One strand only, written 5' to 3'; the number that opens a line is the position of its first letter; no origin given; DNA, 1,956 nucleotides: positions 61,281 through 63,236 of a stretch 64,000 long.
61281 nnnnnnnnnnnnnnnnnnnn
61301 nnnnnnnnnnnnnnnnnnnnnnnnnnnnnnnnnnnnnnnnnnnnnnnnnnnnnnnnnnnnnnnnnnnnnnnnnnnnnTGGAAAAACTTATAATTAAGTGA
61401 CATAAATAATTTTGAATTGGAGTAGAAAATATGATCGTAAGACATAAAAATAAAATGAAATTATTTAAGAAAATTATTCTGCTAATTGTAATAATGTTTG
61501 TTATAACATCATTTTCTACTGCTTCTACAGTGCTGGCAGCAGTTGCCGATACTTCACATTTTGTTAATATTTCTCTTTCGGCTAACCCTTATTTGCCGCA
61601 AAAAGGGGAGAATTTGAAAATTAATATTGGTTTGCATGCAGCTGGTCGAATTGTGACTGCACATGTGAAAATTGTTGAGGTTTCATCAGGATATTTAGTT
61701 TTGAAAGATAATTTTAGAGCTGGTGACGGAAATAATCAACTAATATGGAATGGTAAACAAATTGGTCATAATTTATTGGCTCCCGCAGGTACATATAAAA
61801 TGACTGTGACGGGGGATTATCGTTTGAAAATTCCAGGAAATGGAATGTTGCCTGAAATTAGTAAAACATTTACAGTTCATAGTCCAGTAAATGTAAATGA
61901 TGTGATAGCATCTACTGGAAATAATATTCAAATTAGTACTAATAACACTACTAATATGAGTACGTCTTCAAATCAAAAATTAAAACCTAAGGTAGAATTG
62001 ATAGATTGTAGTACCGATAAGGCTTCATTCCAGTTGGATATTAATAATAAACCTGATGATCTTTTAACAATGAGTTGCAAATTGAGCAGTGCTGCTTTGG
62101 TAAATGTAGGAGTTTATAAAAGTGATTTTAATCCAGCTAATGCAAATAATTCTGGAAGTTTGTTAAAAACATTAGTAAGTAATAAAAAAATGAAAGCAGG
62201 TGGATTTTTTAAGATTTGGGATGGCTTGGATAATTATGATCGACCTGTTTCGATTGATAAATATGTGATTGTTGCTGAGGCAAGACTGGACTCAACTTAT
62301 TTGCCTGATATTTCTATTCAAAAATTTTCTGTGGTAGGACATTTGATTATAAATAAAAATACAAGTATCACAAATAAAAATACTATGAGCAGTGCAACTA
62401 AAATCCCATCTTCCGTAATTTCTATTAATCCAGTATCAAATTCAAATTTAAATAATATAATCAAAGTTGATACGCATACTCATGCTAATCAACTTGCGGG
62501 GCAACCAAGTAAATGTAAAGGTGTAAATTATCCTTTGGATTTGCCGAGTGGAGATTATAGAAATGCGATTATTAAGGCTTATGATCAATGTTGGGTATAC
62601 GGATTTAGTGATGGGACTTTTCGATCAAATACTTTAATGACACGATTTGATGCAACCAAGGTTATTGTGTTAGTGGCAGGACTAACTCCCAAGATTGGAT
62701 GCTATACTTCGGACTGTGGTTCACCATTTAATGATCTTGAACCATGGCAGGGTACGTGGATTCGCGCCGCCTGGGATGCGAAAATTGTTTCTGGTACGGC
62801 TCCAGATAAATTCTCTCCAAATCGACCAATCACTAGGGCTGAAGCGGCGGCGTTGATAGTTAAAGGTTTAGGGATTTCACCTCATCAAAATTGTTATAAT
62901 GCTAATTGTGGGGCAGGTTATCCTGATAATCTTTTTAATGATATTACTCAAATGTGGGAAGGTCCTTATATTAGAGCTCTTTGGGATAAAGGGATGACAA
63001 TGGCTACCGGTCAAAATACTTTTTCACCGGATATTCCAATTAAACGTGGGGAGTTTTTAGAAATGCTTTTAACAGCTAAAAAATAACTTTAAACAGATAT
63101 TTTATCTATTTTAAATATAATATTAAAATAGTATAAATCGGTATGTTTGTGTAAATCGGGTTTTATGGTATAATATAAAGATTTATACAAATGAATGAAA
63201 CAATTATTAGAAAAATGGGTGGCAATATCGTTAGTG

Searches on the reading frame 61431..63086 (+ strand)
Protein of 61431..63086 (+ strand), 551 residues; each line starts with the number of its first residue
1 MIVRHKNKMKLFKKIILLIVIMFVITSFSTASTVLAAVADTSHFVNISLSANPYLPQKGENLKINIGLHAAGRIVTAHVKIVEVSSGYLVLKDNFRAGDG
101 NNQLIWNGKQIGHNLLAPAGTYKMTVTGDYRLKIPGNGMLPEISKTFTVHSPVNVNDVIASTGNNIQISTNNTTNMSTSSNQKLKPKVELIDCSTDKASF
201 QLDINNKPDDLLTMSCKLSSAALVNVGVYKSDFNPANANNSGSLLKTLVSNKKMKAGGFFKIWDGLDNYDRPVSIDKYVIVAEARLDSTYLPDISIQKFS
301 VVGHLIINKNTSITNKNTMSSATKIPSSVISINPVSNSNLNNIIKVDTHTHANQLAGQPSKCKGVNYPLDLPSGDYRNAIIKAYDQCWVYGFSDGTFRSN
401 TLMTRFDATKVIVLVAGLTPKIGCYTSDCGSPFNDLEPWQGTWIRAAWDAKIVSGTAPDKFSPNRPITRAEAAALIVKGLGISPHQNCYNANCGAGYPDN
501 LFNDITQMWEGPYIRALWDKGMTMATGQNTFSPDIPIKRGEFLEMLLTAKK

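Call 12: search_protein_families(library=ncbifam, proteins=[window:61431-63086:+])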
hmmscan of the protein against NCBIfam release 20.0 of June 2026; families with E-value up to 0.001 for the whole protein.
window:61431-63086:+ (551 aa): 0 families

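Call 18: search_protein_families(library=pfam, max_evalue=0.001, proteins=[window:61431-63086:+])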
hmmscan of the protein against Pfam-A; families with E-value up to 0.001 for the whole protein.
window:61431-63086:+ (551 aa): 1 family
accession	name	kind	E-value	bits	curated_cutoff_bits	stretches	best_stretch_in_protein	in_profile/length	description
PF00395.25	SLH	-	3.2e-17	62.7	20.8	2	432-473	1-44/44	S-layer homology domain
